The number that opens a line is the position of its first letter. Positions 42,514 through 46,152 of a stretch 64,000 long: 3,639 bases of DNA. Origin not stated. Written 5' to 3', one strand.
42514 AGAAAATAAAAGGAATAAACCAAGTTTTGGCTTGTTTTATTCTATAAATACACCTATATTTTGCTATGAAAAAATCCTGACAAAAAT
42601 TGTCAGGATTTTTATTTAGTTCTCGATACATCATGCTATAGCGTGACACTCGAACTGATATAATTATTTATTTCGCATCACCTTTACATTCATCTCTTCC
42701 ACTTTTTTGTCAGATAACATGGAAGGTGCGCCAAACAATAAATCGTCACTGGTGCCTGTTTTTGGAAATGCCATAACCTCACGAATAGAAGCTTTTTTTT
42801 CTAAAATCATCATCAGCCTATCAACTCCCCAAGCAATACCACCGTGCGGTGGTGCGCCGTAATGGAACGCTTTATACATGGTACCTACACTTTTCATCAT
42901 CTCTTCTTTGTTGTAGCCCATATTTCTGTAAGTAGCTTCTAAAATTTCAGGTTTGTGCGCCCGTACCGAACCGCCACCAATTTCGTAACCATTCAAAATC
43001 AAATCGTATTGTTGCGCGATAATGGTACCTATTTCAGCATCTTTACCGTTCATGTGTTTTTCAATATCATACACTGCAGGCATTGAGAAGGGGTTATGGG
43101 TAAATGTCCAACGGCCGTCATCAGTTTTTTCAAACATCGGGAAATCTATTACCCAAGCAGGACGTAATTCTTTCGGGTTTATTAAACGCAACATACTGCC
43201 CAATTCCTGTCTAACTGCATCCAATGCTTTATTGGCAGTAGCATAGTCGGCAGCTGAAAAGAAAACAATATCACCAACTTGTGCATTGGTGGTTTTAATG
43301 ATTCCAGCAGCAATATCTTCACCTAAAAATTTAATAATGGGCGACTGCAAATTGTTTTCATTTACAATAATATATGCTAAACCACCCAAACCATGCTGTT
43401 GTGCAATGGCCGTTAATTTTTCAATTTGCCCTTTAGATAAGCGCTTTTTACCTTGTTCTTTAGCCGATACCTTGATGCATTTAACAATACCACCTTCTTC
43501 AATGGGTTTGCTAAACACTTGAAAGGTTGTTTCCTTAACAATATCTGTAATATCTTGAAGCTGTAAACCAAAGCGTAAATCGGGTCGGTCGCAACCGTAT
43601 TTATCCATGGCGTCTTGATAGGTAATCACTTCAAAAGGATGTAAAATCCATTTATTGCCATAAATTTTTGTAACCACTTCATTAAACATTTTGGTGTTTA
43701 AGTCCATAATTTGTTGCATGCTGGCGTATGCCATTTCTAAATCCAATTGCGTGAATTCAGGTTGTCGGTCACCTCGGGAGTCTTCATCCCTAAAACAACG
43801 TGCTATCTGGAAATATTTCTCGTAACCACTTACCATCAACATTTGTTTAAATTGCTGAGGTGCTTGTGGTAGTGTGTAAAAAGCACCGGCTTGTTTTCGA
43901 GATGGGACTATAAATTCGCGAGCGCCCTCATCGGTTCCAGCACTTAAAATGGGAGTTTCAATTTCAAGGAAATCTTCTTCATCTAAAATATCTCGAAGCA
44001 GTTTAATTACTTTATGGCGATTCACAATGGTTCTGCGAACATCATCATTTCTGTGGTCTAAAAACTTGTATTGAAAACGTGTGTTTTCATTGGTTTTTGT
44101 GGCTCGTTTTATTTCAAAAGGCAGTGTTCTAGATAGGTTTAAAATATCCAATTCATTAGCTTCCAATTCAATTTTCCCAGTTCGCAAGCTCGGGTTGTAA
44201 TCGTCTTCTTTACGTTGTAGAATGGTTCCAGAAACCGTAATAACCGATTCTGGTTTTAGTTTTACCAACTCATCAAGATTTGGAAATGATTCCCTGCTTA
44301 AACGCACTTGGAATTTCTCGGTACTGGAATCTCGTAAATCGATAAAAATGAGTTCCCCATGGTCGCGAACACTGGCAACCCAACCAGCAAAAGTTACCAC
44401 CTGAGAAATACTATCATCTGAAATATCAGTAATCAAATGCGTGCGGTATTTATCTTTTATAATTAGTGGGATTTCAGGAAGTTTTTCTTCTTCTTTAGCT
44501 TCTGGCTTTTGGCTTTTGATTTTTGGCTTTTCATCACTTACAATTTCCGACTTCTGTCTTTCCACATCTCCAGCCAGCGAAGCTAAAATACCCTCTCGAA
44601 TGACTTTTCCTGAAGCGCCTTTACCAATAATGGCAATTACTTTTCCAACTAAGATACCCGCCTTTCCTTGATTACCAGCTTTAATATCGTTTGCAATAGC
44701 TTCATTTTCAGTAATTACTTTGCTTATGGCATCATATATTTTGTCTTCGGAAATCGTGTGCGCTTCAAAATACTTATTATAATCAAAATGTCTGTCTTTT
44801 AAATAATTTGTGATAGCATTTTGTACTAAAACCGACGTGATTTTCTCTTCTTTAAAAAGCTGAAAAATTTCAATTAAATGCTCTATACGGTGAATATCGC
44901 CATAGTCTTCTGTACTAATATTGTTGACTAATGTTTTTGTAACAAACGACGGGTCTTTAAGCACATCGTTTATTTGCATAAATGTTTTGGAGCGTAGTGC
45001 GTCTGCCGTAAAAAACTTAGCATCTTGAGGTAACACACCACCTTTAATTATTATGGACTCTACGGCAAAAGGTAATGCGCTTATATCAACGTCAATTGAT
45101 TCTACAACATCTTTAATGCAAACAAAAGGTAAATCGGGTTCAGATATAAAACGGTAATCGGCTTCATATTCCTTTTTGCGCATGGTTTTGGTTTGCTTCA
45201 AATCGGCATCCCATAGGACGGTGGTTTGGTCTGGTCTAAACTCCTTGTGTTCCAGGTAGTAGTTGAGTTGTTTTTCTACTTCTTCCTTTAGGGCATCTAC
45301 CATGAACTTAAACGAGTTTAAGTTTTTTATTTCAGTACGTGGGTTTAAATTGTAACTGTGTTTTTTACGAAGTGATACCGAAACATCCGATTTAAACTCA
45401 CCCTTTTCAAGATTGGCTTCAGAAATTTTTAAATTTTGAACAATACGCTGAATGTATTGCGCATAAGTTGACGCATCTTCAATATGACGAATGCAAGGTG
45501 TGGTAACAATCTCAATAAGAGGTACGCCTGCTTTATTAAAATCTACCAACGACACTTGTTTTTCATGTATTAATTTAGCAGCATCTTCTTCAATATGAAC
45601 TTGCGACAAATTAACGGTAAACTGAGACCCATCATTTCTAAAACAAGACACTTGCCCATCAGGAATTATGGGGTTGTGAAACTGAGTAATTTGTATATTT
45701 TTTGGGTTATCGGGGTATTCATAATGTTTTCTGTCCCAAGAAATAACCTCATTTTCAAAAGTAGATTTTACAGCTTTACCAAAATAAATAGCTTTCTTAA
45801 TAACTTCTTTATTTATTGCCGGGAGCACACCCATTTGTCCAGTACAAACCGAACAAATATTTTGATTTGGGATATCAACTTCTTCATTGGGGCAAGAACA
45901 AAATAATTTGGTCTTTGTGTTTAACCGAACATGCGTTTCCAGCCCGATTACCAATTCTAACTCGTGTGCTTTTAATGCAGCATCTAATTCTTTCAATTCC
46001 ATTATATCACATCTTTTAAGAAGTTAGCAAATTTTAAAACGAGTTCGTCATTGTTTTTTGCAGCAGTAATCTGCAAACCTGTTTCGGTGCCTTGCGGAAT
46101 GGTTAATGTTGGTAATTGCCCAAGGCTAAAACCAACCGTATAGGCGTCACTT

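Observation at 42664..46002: Complete GatB fused in-frame to a complete bacterial-type AspRS (1112 aa): a covalent 'transamidosome'?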

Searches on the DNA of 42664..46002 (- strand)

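Call 85: search_rna_families(sources=[L003, L088, L004, L007, L002], threshold=gathering)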
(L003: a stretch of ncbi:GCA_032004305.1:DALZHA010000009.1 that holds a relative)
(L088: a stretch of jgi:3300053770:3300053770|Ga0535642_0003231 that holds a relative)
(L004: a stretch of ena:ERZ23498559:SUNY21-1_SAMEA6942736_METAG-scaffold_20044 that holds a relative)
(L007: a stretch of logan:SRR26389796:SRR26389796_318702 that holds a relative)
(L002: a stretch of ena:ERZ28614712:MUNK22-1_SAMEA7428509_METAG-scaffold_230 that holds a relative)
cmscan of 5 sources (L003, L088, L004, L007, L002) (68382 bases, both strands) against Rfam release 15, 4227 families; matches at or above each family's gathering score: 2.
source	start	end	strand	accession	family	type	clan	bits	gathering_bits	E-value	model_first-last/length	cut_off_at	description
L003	16154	16324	-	RF00168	Lysine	Cis-reg; riboswitch;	-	85.7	30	5.2e-21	1-182/182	no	Lysine riboswitch aptamer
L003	18793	18889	+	RF00504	Glycine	Cis-reg; riboswitch;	CL00125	51.2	32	1.4e-07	1-94/94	no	Glycine riboswitch aptamer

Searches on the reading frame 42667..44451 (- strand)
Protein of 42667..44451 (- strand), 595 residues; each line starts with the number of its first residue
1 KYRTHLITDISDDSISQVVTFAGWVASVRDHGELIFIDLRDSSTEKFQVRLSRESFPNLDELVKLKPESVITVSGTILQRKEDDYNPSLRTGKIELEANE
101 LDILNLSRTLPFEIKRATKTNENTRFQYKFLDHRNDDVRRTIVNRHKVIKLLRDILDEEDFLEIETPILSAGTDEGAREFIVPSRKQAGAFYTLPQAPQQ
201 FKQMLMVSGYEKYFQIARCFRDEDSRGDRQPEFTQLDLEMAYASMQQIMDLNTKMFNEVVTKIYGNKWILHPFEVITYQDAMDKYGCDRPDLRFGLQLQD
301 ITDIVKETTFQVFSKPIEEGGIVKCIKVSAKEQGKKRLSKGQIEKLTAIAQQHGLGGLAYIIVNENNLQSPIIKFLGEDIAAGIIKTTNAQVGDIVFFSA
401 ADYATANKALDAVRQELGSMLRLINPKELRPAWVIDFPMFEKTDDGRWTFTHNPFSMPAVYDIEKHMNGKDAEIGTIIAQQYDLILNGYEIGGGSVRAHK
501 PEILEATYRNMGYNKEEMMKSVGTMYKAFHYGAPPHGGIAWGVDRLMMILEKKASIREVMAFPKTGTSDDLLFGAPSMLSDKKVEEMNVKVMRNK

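Call 31: search_solved_structures(query=window:42667-44451:-, max_evalue=1e-100, show_alignments=3)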
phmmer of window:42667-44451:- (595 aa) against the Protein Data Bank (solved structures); distinct sequences matched with E-value up to 1e-100: 10.
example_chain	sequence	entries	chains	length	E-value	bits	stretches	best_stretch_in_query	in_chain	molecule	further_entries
4wj3_M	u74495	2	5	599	3.7e-134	451.2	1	3-591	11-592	Aspartate--tRNA(Asp/Asn) ligase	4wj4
6hhv_A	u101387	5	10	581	8.9e-134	450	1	3-593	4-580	Aspartate--tRNA(Asp) ligase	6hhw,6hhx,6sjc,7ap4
1efw_A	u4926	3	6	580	8.9e-134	450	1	3-593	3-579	ASPARTYL-TRNA SYNTHETASE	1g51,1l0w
4rmf_A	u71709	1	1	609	3.3e-130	438.2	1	3-588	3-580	Aspartate--tRNA(Asp/Asn) ligase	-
4o2d_A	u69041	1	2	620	3.7e-130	438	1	3-588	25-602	Aspartate--tRNA ligase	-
5w25_A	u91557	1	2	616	7.7e-128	430.4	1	4-588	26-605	Aspartate--tRNA(Asp/Asn) ligase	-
6wom_A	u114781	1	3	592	1.2e-127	429.8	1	2-591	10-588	Aspartate--tRNA ligase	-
1eqr_A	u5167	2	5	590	2.4e-127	428.7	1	13-593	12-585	ASPARTYL-TRNA SYNTHETASE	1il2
1c0a_A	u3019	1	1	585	4.2e-127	427.9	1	13-592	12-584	ASPARTYL TRNA SYNTHETASE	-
4ah6_A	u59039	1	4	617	2.1e-104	353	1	3-592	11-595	ASPARTATE--TRNA LIGASE, MITOCHONDRIAL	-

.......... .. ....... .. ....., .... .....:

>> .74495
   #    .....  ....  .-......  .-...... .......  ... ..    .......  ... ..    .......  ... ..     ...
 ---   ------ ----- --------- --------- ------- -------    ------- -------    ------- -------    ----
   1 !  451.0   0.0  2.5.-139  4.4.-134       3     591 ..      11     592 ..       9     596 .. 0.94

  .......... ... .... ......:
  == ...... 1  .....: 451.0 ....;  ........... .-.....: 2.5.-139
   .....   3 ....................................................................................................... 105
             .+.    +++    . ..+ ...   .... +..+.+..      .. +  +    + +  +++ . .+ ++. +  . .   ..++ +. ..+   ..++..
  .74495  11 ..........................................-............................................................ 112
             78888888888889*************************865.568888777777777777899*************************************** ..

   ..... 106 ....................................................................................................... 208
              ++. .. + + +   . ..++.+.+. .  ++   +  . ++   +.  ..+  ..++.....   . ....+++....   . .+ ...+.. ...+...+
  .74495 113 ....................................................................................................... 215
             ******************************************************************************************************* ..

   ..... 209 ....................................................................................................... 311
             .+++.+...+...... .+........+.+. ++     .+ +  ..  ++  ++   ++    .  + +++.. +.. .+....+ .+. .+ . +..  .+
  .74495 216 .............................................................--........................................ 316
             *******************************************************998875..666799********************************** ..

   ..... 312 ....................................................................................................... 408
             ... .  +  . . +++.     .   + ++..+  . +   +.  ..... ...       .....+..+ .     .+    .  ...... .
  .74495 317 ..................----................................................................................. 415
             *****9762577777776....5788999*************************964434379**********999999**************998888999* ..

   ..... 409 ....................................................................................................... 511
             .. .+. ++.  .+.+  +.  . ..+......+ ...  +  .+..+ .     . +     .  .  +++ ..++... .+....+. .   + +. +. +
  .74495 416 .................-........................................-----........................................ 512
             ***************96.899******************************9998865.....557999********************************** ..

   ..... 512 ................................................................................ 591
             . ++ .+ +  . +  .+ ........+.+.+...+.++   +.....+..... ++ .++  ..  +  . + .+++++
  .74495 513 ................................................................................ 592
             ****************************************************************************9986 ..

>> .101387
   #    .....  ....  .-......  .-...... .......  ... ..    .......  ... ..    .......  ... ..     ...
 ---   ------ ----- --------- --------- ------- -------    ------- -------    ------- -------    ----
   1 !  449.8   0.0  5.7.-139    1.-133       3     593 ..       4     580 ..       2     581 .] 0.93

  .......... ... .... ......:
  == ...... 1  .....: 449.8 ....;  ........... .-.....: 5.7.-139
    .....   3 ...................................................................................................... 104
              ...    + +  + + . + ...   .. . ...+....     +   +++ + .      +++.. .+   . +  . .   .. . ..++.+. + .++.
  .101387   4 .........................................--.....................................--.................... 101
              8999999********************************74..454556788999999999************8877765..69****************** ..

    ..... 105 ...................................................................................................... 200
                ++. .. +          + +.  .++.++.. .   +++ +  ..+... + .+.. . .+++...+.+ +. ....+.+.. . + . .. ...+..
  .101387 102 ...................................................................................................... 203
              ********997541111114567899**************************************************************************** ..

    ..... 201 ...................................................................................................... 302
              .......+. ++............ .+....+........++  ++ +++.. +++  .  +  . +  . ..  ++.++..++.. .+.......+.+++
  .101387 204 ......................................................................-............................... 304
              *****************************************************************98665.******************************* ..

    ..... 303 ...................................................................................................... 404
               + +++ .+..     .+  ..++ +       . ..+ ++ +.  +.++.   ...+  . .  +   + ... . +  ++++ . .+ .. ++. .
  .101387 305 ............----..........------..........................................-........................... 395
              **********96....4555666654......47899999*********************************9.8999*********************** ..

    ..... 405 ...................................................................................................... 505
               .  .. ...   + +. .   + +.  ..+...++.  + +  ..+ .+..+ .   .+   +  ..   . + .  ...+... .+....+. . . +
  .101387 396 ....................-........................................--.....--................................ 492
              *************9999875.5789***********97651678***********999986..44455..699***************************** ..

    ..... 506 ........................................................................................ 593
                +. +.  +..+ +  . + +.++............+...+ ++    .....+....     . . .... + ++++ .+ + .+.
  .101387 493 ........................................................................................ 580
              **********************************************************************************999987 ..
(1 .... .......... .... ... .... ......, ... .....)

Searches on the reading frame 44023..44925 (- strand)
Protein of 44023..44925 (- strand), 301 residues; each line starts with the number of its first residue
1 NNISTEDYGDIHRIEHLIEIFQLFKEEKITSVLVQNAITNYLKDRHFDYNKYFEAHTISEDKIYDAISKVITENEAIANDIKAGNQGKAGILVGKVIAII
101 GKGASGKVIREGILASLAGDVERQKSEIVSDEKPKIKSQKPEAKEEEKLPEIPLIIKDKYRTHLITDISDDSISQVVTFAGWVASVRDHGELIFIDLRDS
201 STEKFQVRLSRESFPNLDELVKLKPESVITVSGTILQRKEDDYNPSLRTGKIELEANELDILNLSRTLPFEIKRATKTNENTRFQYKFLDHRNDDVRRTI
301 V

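Call 49: find_related_loci(query=A1, collection=genome_contigs, flank=6000)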
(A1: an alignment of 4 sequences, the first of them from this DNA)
Query A1 (301 aa) in genome_contigs; peptide patterns used: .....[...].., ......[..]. (x = any residue, [..] = any of these).
599 stretches matched a pattern (row limit reached: there are more); 494 encode a relative of the query (tblastn E <= 1e-3); the best 80 are kept; 80 distinct loci.
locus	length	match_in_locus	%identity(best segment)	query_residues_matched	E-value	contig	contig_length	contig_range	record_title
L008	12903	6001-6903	84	1-301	3e-165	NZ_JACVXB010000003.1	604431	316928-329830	Aestuariibaculum sediminum strain TT11 NODE_3_length_604431_cov_221.429, whole genome shotgun sequence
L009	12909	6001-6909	82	1-301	5e-163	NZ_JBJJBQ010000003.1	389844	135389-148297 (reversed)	Jejuia sp. DST062 scaffold3, whole genome shotgun sequence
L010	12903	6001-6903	82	1-301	8e-162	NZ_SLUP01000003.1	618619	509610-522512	Mariniflexile fucanivorans strain DSM 18792 Ga0310515_103, whole genome shotgun sequence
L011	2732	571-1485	80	1-301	2e-170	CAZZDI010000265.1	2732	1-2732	MAG TPA_asm: uncultured Flavobacteriaceae bacterium isolate SRP274231_co1_206 genome assembly, contig: NODE_44653_length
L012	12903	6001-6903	80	1-301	2e-160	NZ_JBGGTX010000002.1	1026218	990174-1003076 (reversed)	Tamlana flava strain MA10 NODE_2_length_1026218_cov_48.391241, whole genome shotgun sequence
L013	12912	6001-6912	80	1-301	2e-160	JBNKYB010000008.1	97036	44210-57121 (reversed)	MAG: Flavobacteriaceae bacterium isolate D1D2.bin.33.orig k141_2146252, whole genome shotgun sequence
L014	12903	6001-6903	81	1-301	7e-160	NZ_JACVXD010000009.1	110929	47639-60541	Aestuariibaculum marinum strain IP7 NODE_9_length_110929_cov_232.513, whole genome shotgun sequence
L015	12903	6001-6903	80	1-301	7e-160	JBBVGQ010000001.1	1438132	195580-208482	Flavobacteriaceae bacterium SZ-1-7 NODE_1_length_1438132_cov_421.054691, whole genome shotgun sequence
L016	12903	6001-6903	81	1-301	4e-159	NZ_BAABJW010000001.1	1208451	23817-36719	Litoribaculum gwangyangense strain JCM 18325 sequence01, whole genome shotgun sequence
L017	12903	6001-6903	79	1-301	3e-158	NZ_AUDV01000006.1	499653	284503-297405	Gaetbulibacter saemankumensis DSM 17032 H611DRAFT_scaffold00003.3_C, whole genome shotgun sequence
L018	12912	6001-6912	79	1-301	4e-157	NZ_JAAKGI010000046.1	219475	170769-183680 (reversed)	Yeosuana marina strain JLT21 NODE_89_length_219397_cov_182.919510, whole genome shotgun sequence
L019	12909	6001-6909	78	1-301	9e-157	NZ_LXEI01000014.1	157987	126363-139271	Tamlana agarivorans strain JW-26 contig14, whole genome shotgun sequence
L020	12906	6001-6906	80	1-301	2e-156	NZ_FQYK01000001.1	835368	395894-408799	Algibacter luteus strain CGMCC 1.12213, whole genome shotgun sequence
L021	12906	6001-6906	79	1-301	3e-156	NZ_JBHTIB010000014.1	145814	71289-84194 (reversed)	Mariniflexile aquimaris strain CCUG 60529 GCM70027553_19, whole genome shotgun sequence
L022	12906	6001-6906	80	1-301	6e-156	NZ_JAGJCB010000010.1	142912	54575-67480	Mariniflexile gromovii strain KCTC 12570 contig10, whole genome shotgun sequence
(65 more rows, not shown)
